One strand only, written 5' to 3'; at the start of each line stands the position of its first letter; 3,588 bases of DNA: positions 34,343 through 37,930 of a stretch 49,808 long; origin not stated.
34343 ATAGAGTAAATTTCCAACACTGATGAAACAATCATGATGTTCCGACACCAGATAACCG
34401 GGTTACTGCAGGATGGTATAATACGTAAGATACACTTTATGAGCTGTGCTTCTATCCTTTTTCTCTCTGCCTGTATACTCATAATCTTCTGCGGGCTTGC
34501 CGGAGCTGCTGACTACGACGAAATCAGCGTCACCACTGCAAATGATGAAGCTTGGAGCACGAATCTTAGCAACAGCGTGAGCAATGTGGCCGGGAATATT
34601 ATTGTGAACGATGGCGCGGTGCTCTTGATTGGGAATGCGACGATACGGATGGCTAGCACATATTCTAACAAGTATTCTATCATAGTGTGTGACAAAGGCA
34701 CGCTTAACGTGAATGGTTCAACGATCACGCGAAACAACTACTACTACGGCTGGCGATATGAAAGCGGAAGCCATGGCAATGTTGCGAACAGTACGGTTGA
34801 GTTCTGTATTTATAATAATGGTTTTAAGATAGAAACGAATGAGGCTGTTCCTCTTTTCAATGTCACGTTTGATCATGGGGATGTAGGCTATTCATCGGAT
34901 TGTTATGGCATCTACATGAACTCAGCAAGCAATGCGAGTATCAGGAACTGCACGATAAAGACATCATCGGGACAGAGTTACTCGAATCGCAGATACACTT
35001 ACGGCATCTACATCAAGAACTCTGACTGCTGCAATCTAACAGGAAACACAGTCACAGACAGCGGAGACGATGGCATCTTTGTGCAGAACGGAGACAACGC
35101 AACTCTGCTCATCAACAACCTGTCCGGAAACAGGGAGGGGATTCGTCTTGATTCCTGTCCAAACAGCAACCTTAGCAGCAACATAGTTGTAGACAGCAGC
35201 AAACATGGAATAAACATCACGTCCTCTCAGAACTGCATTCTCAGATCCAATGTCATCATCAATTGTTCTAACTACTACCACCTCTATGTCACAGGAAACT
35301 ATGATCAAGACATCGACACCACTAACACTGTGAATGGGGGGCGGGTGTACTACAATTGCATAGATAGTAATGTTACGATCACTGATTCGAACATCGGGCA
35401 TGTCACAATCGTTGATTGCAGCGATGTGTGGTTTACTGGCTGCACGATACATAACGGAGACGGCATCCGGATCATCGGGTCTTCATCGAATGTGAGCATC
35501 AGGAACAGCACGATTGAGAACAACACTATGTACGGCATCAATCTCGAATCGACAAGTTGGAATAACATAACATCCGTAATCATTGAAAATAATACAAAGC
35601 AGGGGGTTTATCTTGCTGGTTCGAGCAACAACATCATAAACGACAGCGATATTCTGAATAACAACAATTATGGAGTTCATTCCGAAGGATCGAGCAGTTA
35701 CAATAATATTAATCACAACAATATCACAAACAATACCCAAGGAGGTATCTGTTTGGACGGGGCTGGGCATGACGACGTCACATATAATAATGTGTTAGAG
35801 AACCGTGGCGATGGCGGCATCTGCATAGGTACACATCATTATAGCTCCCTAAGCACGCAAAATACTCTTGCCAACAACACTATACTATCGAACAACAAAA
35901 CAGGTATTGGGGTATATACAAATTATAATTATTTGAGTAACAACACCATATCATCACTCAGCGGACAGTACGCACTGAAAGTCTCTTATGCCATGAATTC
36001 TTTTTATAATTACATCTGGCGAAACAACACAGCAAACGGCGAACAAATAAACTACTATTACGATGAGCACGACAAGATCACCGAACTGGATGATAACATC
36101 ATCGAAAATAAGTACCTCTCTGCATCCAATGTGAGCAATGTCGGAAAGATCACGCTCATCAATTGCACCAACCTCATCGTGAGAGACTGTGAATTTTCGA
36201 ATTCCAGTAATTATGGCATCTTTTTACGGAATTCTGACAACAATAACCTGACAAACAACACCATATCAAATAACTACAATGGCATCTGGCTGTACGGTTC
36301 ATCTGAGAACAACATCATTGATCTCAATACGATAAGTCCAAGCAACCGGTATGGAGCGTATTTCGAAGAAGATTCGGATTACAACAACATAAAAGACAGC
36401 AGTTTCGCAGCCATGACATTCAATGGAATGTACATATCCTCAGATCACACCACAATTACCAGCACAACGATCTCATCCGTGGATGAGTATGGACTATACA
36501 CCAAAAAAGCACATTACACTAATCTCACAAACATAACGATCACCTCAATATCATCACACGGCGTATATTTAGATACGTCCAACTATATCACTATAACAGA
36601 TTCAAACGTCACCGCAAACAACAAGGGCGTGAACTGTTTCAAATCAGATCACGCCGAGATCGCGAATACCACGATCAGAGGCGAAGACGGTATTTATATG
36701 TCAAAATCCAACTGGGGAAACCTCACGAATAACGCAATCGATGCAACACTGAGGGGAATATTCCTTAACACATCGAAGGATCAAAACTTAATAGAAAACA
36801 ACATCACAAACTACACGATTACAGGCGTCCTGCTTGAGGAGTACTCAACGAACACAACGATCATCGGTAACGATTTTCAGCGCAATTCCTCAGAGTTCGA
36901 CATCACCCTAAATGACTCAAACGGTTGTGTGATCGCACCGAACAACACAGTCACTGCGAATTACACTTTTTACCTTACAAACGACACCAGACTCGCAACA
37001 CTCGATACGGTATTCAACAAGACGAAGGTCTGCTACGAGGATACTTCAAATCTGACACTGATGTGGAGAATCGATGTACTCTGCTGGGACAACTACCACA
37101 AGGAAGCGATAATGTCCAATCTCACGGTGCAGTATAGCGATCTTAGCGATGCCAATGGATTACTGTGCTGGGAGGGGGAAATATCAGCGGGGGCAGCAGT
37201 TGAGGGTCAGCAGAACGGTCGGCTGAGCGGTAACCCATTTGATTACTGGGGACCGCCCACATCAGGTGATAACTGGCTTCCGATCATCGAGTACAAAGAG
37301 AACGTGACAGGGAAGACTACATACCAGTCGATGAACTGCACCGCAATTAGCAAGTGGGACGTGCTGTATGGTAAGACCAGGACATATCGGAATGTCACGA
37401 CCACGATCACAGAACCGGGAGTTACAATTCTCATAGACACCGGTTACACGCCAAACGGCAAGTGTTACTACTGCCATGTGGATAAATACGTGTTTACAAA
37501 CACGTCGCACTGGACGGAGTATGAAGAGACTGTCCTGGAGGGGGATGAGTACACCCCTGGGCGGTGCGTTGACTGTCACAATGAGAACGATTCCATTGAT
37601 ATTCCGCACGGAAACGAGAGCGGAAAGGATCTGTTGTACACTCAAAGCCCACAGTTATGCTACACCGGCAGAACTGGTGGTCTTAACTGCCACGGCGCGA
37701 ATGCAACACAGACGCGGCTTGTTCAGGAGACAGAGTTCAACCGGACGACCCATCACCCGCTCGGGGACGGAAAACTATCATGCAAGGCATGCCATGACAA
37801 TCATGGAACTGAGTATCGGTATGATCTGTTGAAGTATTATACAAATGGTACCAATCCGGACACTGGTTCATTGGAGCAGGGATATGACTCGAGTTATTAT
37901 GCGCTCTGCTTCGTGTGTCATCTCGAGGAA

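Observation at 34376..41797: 2473-aa fusion of a ~850-aa right-handed parallel beta-helix to a 31-heme cytochrome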

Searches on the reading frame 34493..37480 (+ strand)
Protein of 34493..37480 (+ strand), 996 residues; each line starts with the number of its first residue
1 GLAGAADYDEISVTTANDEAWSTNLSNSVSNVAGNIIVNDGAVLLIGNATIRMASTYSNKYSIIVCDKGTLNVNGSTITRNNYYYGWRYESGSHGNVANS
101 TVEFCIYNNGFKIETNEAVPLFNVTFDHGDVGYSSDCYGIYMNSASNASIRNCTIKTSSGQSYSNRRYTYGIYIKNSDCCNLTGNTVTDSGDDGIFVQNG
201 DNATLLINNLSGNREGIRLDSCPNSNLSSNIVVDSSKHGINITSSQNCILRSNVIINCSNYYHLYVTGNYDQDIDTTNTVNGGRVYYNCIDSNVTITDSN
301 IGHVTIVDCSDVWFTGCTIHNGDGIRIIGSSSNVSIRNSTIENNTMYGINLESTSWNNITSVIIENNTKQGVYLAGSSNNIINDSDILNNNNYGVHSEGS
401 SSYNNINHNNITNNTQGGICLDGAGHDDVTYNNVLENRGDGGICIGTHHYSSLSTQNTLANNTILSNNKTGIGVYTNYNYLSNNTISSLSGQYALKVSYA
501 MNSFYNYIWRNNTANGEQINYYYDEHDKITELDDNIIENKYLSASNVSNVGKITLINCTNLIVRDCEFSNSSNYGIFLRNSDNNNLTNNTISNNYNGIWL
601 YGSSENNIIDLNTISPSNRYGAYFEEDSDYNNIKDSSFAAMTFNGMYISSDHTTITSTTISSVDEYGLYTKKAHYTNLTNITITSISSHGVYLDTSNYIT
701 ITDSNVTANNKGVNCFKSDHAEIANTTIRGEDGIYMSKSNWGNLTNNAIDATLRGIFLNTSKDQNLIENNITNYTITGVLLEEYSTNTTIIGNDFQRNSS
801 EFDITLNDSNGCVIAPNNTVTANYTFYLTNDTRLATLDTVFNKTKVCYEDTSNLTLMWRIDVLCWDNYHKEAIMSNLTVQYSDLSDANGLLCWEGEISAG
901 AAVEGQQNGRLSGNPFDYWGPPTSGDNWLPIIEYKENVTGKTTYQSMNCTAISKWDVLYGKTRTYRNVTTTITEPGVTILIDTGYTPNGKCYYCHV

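Call 30: search_solved_structures(query=window:34493-37480:+, max_evalue=0.01, show_alignments=0)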
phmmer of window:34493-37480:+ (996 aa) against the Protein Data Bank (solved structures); distinct sequences matched with E-value up to 0.01: 0.

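Call 34: predict_structure(alignment_id=A1)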
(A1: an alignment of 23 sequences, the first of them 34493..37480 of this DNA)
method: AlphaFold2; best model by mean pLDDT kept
length: 996 residues; sequences in the alignment: 23
mean_pLDDT: 81.5   pTM: 0.71
mean pLDDT of the five models: 81.5, 80.5, 79.6, 77.9, 74.1
residues with pLDDT >= 90: 559; 70-90: 212; 50-70: 80; < 50: 145
segments of 3 or more residues with pLDDT < 50: 1-3, 529-532, 838-875, 882-888, 896-904, 906-945, 953-967, 973-996
pLDDT, mean of each block of 10 residues (from residue 1): 69 94 91 93 94 80 92 94 88 92 83 84 86 72 87 82 61 91 92 91 95 93 95 93 92 89 88 90 87 84 90 93 91 91 95 91 96 93 97 94 96 96 93 93 82 79 92 93 89 85 88 92 75 70 91 92 91 90 93 91 95 84 94 96 94 96 95 95 96 95 96 94 96 94 94 94 90 92 83 84 78 63 63 52 43 44 41 48 46 48 44 44 42 46 49 45 47 43 34 28
secondary structure, 60 per line:
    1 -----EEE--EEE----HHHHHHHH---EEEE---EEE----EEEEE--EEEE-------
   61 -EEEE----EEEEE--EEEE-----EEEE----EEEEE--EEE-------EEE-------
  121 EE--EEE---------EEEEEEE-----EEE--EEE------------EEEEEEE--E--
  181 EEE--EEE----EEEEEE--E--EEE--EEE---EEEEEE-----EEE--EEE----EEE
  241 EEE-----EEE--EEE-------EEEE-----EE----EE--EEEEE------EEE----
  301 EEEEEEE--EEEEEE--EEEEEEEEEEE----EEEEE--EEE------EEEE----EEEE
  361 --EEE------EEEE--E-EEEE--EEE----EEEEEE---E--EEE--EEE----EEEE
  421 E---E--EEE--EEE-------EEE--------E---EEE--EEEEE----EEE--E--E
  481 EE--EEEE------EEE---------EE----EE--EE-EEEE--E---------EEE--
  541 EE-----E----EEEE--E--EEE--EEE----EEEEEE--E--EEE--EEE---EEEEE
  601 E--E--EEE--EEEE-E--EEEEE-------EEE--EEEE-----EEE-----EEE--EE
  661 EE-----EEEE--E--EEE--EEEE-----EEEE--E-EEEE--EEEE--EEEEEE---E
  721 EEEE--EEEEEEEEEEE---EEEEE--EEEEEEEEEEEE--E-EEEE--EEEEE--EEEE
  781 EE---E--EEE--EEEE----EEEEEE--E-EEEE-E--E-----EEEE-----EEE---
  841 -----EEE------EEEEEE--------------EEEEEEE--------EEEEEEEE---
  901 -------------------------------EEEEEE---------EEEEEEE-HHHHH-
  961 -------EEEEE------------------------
elements in order (helices of 4 or more, strands of 3 or more residues): E6-8 E11-13 H18-25 E29-32 E36-38 E43-47 E50-53 E62-65 E70-74 E77-80 E86-89 E94-98 E101-103 E111-113 E125-127 E137-143 E149-151 E154-156 E169-175 E181-183 E186-188 E193-198 E204-206 E209-211 E215-220 E226-228 E231-233 E238-243 E249-251 E254-256 E264-267 E283-287 E294-296 E301-307 E310-315 E318-328 E333-337 E340-342 E349-352 E357-360 E363-365 E372-375 E380-383 E386-388 E393-398 E405-407 E410-412 E417-421 E428-430 E433-435 E443-445 E458-460 E463-467 E472-474 E480-482 E485-488 E495-497 E520-523 E536-538 E553-556 E562-564 E567-569 E574-579 E585-587 E590-592 E596-601 E607-609 E612-615 E620-624 E632-634 E637-640 E646-648 E654-656 E659-662 E668-671 E677-679 E682-685 E691-694 E699-702 E705-708 E711-716 E720-724 E727-737 E741-745 E748-759 E764-767 E770-774 E777-782 E789-791 E794-797 E802-807 E812-815 E826-829 E835-837 E846-848 E855-860 E875-881 E890-897 E932-937 E947-953 H955-959 E968-972

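Call 37: fold_search(model_id=the predicted structure, library=pdb)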
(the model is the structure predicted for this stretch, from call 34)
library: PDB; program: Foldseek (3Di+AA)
matches with E <= 10: 636; with E <= 0.001: 104
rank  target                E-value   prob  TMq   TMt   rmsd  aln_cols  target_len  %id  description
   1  7o77                  3.6e-07  0.99  0.11  0.14  31.4       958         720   10  Structure of the PL6 family alginate lyase Patl3640 from Pseudoalteromonas atlantica T6c (released 2021-07-28)
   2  2pyh_A                7.5e-07  1.00  0.11  0.22  16.7       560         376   12  Azotobacter vinelandii Mannuronan C-5 epimerase AlgE4 A-module complexed with mannuronan trisaccharide (released 2008-05-27)
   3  8ja4                  1.9e-06  1.00  0.11  0.18  16.8       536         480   13  Structure of the alginate epimerase/lyase (released 2024-05-08)
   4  8bwk_B                2.2e-06  0.93  0.10  0.12  31.7       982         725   10  Metagenomic derived PL6 alginate lyase (released 2023-12-20)
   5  2pyg_B                3.4e-06  1.00  0.14  0.27  15.0       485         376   12  Azotobacter vinelandii Mannuronan C-5 epimerase AlgE4 A-module (released 2008-05-27)
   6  4ozy                  6.9e-06  1.00  0.12  0.25  15.4       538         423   11  Crystal Structure of the periplasmic alginate epimerase AlgG T265N mutant (released 2015-03-04)
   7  5lw3                  9.8e-06  1.00  0.10  0.22  17.3       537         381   12  Azotobacter vinelandii Mannuronan C-5 epimerase AlgE6 A-module (released 2017-10-25)
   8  8jaz_A                1.4e-05  1.00  0.14  0.24  16.7       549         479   13  Structure of the alginate epimerase/lyase complexed with di-mannuronic acid (released 2024-05-08)
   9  6nw9_B                1.5e-05  0.99  0.09  0.14  18.2       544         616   12  CRYSTAL STRUCTURE OF A TAILSPIKE PROTEIN 3 (TSP3, ORF212) FROM ESCHERICHIA COLI O157:H7 BACTERIOPHAGE CBA120 (released 2019-06-05)
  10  2pyg_A                2.4e-05  1.00  0.11  0.27  16.8       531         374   12  Azotobacter vinelandii Mannuronan C-5 epimerase AlgE4 A-module (released 2008-05-27)
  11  6f7k_B                3.0e-05  1.00  0.13  0.21  13.0       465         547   10  Crystal structure of Dettilon tailspike protein (gp208) (released 2018-12-19)
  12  5w6f_A                3.0e-05  0.99  0.10  0.15  18.2       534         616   11  Crystal structure of Bacteriophage CBA120 tailspike protein 3 (TSP3, orf212) (released 2018-10-24)
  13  4nk8                  3.1e-05  1.00  0.11  0.22  15.5       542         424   11  Crystal Structure of the periplasmic alginate epimerase AlgG D317A mutant (released 2014-01-15)
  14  8bwk_C                3.2e-05  0.84  0.11  0.14  31.7       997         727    9  Metagenomic derived PL6 alginate lyase (released 2023-12-20)
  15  6k0q_A                4.0e-05  0.99  0.10  0.16  17.5       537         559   11  Catalytic domain of GH87 alpha-1,3-glucanase D1068A in complex with nigerose (released 2019-12-25)
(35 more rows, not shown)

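Call 41: find_related_loci(query=A1, collection=genome_contigs, flank=10000)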
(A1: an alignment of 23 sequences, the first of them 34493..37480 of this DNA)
Query A1 (996 aa) in genome_contigs; peptide patterns used: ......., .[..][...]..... (x = any residue, [..] = any of these).
88 stretches matched a pattern; 24 encode a relative of the query (tblastn E <= 1e-3); 24 distinct loci.
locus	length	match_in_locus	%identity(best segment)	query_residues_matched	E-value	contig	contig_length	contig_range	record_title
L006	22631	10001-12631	74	111-996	0e+0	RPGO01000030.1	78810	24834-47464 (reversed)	MAG: Candidatus Argoarchaeum ethanivorans isolate Eth-Arch1 Scaffold170_pilon, whole genome shotgun sequence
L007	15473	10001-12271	74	237-995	0e+0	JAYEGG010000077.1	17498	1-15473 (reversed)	MAG: Methanobacteriota archaeon isolate MAG252 MAG252_77, whole genome shotgun sequence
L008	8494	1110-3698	60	122-995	0e+0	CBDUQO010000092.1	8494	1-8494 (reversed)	MAG TPA_asm: uncultured Methanosarcinales archaeon isolate SRR21487738_binner13_Refined_33 genome assembly, contig: ERZ2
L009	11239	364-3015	60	2-995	0e+0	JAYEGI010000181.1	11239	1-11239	MAG: Methanobacteriota archaeon isolate MAG250 MAG250_189, whole genome shotgun sequence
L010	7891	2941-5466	55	115-995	0e+0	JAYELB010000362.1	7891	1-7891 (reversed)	MAG: Methanobacteriota archaeon isolate MAG122 MAG122_362, whole genome shotgun sequence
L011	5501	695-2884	60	238-995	0e+0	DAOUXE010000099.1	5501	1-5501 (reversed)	MAG TPA_asm: Methanosarcinales archaeon isolate CSMAG_893 CSMAG_893_k141_76846_length_5501_cov_24.1782, whole genome sho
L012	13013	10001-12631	61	1-996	0e+0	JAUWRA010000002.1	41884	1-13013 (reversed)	MAG: Methanosarcinales archaeon isolate CSMAG_2516 CSMAG_2516_k141_955717_length_41884_cov_116.3482, whole genome shotgu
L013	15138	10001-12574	49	1-995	0e+0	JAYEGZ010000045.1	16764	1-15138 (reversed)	MAG: Methanobacteriota archaeon isolate MAG232 MAG232_45, whole genome shotgun sequence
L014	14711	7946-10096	59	238-995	0e+0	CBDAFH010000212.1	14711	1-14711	MAG: uncultured ANME-2 cluster archaeon isolate MAG_107 genome assembly, contig: k141_128300, whole genome shotgun seque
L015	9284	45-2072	59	262-996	0e+0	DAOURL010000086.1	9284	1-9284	MAG TPA_asm: Methanosarcinales archaeon isolate CSMAG_151 CSMAG_151_k141_176586_length_9284_cov_868.5497, whole genome s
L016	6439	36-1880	58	371-996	0e+0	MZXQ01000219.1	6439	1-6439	MAG: ANME-2 cluster archaeon HR1 5133_contig_3789, whole genome shotgun sequence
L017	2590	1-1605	62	278-996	0e+0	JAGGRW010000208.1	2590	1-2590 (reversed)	MAG: Methanosarcinales archaeon isolate AUK006 PB_MANV_006_c_000000002614, whole genome shotgun sequence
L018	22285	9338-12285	55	1-995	3e-165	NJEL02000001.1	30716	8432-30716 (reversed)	MAG: Methanosarcinales archaeon ex4572_44 ex4572_44_scaffold_781, whole genome shotgun sequence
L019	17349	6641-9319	59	1-996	0e+0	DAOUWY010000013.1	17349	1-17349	MAG TPA_asm: Methanosarcinales archaeon isolate CSMAG_887 CSMAG_887_k141_65877_length_17349_cov_300.0761, whole genome s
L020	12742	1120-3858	36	1-996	1e-128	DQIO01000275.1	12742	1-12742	MAG TPA_asm: Methanosarcinaceae archaeon isolate HMMV2 LBLEPAFP_60, whole genome shotgun sequence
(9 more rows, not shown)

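Call 60: fold_search(model_id=the predicted structure, library=viral)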
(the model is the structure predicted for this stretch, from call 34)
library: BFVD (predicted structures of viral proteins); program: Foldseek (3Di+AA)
matches with E <= 10: 1019; with E <= 0.001: 185
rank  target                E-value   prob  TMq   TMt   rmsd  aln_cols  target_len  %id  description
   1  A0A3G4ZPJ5            2.4e-12  1.00  0.13  0.18  23.3       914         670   11  Right handed beta helix domain-containing protein [Barrevirus sp.]
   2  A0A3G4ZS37            6.2e-10  1.00  0.16  0.20  21.6       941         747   13  Right handed beta helix domain-containing protein [Edafosvirus sp.]
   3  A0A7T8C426            1.2e-09  1.00  0.12  0.18  21.8       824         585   12  (no name in the UniProt tables at hand)
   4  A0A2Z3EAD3            3.0e-09  1.00  0.25  0.35   9.1       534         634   16  (no name in the UniProt tables at hand)
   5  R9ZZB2                3.6e-09  1.00  0.11  0.12  29.4      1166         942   11  Structural protein [Cellulophaga phage phi17:2]
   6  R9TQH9                3.8e-09  1.00  0.17  0.29  13.0       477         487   16  (no name in the UniProt tables at hand)
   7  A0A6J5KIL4            3.8e-09  1.00  0.15  0.20  17.0       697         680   13  Right handed beta helix region [uncultured Caudovirales phage]
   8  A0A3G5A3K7            4.5e-09  1.00  0.12  0.11  35.6      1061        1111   11  Right handed beta helix domain-containing protein [Harvfovirus sp.]
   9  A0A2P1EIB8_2          7.3e-09  1.00  0.17  0.16  28.9      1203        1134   11  (no name in the UniProt tables at hand)
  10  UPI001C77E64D         8.7e-09  1.00  0.22  0.34  14.0       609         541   13  (no name look-up for this kind of identifier)
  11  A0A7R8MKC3            1.6e-08  1.00  0.12  0.15  23.9       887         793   12  Putative EPS-depolymerase [Klebsiella phage vB_KvM-Eowyn]
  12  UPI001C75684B         3.3e-08  1.00  0.13  0.19  24.6       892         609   11  (no name look-up for this kind of identifier)
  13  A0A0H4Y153            3.4e-08  1.00  0.13  0.21  16.0       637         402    8  Uncharacterized protein [Salmon gill poxvirus]
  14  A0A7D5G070            5.3e-08  1.00  0.10  0.11  26.5       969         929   11  Preneck appendage protein [Escherichia phage vB_EcoP_SP5M]
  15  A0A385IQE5            6.7e-08  1.00  0.21  0.33  15.2       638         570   13  Tail spike protein [Escherichia phage LL11]
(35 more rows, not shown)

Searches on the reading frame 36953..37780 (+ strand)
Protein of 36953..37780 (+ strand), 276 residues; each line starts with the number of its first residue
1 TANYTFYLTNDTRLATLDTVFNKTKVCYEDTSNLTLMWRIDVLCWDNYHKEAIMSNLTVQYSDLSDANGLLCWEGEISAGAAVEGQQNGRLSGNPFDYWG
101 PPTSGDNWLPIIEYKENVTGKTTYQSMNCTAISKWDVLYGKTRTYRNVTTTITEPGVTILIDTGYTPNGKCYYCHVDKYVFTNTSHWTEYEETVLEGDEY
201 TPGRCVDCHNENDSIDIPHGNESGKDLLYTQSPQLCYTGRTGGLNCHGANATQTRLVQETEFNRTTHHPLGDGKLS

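Call 58: predict_structure(alignment_id=A2)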
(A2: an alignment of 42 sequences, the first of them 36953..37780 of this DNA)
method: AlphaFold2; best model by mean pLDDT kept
length: 276 residues; sequences in the alignment: 42
mean_pLDDT: 50.7   pTM: 0.45
mean pLDDT of the five models: 50.7, 47.1, 44.4, 43.9, 39.8
residues with pLDDT >= 90: 0; 70-90: 23; 50-70: 102; < 50: 151
segments of 3 or more residues with pLDDT < 50: 1-4, 15-25, 64-67, 80-91, 138-145, 167-195, 197-276
pLDDT, mean of each block of 10 residues (from residue 1): 45 46 49 64 63 68 55 66 47 52 52 66 71 56 55 64 51 43 47 46 39 40 32 35 39 43 44 34
secondary structure, 60 per line:
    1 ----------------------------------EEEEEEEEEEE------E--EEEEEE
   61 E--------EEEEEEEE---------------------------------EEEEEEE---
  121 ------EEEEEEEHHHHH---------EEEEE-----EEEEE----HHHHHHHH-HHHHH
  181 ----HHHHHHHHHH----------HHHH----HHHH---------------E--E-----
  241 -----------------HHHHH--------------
elements in order: E35-45 E55-61 E70-77 E111-117 E127-133 H134-138 E148-152 E158-162 H167-174 H176-180 H185-194 H205-208 H213-216 H258-262

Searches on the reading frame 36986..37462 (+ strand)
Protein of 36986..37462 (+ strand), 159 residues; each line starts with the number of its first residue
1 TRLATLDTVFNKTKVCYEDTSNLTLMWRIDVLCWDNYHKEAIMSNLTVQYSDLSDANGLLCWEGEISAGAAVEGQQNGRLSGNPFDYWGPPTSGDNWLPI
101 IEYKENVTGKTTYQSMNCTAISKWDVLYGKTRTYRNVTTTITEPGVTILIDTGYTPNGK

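Call 57: search_protein_representatives(protein=window:36986-37462:+)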
Query: 159 residues. Proteins with E-value up to 0.001 (for the whole library): 8; up to 1e-10: 8; up to 1e-30: 6. The best 8 are listed.
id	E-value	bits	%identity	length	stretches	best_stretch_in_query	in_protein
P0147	1.1e-61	223.7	68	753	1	1-159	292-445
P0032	1.5e-59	216.7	70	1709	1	1-159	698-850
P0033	2.6e-57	209.5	66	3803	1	1-159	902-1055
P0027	1.8e-54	200.2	58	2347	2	1-159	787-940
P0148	4.1e-43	163.3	74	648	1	44-159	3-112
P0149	7.1e-43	162.5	59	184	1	1-142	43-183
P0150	5.4e-20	88.1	75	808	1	1-65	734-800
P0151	2.2e-16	76.3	58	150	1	62-144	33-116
